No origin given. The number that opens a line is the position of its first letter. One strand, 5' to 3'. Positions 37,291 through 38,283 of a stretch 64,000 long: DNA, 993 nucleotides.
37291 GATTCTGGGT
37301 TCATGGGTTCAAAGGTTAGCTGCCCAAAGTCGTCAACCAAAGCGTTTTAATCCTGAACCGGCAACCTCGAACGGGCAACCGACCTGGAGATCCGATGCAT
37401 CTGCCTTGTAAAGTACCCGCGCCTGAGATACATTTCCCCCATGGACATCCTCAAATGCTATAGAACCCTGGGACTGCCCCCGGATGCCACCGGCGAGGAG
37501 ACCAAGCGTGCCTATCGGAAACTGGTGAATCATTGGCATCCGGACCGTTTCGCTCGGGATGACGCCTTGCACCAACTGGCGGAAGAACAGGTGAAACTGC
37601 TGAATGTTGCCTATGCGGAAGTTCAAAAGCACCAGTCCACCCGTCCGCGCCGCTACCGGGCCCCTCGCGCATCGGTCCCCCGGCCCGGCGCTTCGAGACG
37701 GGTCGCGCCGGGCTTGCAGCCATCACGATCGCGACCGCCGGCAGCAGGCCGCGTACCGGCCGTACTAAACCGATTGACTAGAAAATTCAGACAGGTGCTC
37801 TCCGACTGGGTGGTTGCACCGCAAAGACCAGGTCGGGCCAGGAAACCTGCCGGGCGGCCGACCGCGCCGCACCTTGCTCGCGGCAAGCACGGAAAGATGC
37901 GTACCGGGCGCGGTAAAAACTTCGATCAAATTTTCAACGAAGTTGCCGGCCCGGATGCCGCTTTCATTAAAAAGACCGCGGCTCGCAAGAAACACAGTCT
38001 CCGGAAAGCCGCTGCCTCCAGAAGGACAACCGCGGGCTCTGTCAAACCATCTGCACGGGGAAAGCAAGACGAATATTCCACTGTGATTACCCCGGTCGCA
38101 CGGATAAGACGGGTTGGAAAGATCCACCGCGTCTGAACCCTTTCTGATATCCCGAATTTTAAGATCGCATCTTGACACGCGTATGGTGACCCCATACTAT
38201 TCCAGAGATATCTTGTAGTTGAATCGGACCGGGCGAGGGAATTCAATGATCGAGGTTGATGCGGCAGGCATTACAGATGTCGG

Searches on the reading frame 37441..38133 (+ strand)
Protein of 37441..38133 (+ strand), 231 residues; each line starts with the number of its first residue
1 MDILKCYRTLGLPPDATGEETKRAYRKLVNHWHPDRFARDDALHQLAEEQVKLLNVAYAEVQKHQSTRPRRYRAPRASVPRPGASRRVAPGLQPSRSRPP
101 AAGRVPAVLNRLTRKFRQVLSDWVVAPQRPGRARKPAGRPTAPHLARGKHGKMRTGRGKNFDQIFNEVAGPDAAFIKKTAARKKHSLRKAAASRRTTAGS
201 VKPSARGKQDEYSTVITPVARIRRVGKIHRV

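Call 19: find_encoding_contigs(protein=window:37441-38133:+, flank=10000, max_places=2)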
Protein window:37441-38133:+ (231 aa): 23 contigs read that carry it; 2 places shown.
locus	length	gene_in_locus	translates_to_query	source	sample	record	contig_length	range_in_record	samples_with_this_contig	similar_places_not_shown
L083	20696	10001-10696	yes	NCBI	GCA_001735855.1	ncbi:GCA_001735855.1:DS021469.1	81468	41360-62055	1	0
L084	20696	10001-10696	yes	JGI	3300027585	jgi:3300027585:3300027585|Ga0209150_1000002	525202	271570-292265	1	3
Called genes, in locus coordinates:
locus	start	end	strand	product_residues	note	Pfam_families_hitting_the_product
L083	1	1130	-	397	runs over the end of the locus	PF13433:Peripla_BP_5 (faint), PF13458:Peripla_BP_6, PF01094:ANF_receptor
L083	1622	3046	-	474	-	PF00224:PK, PF03328:HpcH_HpaI (weak), PF02887:PK_C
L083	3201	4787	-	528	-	PF21694:DNA_pol3_delta_C (weak)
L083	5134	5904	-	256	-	PF01790:LGT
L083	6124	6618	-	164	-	PF01252:Peptidase_A8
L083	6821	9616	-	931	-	PF00133:tRNA-synt_1, PF01921:tRNA-synt_1f (faint), PF09334:tRNA-synt_1g, PF13603:tRNA-synt_1_2 (faint), PF01406:tRNA-synt_1e (weak), PF09334:tRNA-synt_1g (weak), PF08264:Anticodon_1, PF06827:zf-FPG_IleRS (weak)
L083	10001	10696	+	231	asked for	PF00226:DnaJ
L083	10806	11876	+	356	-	PF00481:PP2C (weak), PF13672:PP2C_2, PF07238:PilZ (weak)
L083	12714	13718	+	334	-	PF13187:Fer4_9 (faint), PF12838:Fer4_7, PF13247:Fer4_11, PF13237:Fer4_10 (weak)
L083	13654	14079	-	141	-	-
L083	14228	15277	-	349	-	-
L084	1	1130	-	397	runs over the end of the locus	PF13433:Peripla_BP_5 (faint), PF13458:Peripla_BP_6, PF01094:ANF_receptor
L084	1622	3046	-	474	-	PF00224:PK, PF03328:HpcH_HpaI (weak), PF02887:PK_C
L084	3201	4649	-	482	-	PF21694:DNA_pol3_delta_C (weak)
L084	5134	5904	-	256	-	PF01790:LGT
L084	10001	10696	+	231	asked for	PF00226:DnaJ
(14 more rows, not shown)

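Call 37: list_cluster_members(proteins=[window:37441-38133:+, window:59672-61015:-, P0001, window:57699-58421:-])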
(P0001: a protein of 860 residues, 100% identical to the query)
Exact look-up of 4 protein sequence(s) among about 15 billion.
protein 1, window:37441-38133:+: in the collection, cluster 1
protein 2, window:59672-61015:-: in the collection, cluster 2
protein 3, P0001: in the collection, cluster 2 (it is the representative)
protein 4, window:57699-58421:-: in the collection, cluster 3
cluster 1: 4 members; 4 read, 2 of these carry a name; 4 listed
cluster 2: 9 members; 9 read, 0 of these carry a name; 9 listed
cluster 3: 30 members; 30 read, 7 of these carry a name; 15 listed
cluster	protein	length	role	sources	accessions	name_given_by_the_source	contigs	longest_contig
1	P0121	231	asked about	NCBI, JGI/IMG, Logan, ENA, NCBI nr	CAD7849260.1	MAG: hypothetical protein [Olavius algarvensis Delta 4 endosymbiont]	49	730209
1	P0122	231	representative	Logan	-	-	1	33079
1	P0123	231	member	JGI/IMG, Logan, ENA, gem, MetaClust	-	\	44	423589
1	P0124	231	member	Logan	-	-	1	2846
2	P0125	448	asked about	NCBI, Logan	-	-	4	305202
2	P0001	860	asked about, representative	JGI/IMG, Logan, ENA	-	-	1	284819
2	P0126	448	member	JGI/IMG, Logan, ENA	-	-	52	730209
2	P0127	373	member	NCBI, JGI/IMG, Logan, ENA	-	-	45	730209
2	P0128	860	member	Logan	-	-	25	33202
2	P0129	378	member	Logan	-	-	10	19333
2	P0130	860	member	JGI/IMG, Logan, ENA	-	-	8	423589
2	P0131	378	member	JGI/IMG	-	-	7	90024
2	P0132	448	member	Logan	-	-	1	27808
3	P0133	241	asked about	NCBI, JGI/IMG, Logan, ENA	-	-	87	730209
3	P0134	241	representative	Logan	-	-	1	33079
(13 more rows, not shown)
